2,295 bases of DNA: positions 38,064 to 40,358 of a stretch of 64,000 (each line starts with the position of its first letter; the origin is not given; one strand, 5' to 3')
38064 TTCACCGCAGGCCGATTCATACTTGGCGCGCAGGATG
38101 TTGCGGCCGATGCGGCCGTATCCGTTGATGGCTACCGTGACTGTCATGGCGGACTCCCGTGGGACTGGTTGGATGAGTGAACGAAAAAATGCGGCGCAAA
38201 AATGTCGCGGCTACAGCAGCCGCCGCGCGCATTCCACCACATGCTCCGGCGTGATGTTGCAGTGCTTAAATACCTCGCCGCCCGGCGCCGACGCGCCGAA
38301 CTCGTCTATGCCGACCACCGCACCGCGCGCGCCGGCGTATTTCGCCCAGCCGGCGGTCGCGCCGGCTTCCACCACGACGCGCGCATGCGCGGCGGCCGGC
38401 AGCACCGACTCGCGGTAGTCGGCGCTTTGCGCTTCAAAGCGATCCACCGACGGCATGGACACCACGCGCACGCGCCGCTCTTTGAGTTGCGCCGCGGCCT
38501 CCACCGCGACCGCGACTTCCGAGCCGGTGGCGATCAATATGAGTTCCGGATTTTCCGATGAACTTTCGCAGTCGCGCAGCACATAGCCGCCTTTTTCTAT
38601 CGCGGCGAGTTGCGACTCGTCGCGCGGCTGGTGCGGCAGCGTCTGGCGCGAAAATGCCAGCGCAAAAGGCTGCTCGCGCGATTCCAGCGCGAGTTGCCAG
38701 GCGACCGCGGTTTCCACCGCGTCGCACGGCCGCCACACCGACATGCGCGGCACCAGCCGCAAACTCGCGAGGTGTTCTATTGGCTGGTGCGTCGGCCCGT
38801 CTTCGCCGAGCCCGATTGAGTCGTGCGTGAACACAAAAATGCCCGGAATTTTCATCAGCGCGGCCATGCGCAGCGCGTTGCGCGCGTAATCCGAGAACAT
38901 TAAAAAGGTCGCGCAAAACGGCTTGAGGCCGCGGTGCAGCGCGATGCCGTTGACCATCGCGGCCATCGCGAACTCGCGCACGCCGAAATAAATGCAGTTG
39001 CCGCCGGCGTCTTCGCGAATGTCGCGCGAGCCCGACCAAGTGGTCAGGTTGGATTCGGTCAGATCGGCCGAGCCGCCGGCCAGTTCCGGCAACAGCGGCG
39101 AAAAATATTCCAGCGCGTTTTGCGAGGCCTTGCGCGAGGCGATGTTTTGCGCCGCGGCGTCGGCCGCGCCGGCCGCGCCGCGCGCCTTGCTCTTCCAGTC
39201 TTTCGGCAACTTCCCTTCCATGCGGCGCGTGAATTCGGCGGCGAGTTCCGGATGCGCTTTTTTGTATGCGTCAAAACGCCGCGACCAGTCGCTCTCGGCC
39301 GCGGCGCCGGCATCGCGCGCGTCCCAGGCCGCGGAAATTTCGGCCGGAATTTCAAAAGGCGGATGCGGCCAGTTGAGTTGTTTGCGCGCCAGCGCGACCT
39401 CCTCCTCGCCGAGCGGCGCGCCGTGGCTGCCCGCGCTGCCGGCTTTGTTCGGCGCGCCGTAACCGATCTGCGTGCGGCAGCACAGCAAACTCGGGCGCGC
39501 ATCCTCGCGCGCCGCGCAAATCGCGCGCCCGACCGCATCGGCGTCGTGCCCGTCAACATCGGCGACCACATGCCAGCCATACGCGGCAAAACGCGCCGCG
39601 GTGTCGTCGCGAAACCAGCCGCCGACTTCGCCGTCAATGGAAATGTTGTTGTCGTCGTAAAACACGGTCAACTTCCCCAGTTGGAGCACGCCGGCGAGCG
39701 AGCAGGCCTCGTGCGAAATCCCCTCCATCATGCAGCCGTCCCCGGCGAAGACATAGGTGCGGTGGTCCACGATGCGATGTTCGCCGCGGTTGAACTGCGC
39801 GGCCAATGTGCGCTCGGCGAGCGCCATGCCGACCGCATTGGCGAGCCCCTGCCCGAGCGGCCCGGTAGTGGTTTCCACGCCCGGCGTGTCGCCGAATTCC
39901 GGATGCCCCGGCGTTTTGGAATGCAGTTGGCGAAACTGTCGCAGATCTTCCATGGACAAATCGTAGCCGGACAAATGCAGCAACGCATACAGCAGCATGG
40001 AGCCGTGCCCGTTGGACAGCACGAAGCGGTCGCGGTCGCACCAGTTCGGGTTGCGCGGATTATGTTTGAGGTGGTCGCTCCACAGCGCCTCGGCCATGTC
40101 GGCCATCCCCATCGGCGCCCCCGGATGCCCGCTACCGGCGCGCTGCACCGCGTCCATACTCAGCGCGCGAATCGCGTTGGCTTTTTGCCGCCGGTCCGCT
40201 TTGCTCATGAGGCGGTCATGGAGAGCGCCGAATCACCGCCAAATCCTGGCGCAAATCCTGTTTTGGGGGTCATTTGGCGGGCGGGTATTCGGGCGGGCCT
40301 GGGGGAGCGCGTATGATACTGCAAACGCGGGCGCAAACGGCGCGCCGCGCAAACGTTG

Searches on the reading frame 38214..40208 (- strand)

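Call 57: search_protein_families(library=pfam, proteins=[window:38214-40208:-], max_evalue=0.00001)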
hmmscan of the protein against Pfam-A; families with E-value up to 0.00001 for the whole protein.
window:38214-40208:- (665 aa): 5 families
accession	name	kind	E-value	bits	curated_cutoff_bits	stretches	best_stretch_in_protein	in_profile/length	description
PF00456.26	Transketolase_N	-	4.6e-159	529.2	22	1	7-335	3-334/334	Transketolase, thiamine diphosphate binding domain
PF02779.29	Transket_pyr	-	3.2e-53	180.4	27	1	355-525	2-173/174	Transketolase, pyrimidine binding domain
PF22613.1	Transketolase_C_1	-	4.1e-39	133.7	27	1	540-653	1-113/113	Transketolase-like TK C-terminal domain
PF02780.25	Transketolase_C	-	6.7e-12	45.9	25.9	1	550-657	6-124/124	Transketolase, C-terminal domain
PF13292.11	DXP_synthase_N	-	2e-07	31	21.2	0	2-197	14-181/274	1-deoxy-D-xylulose-5-phosphate synthase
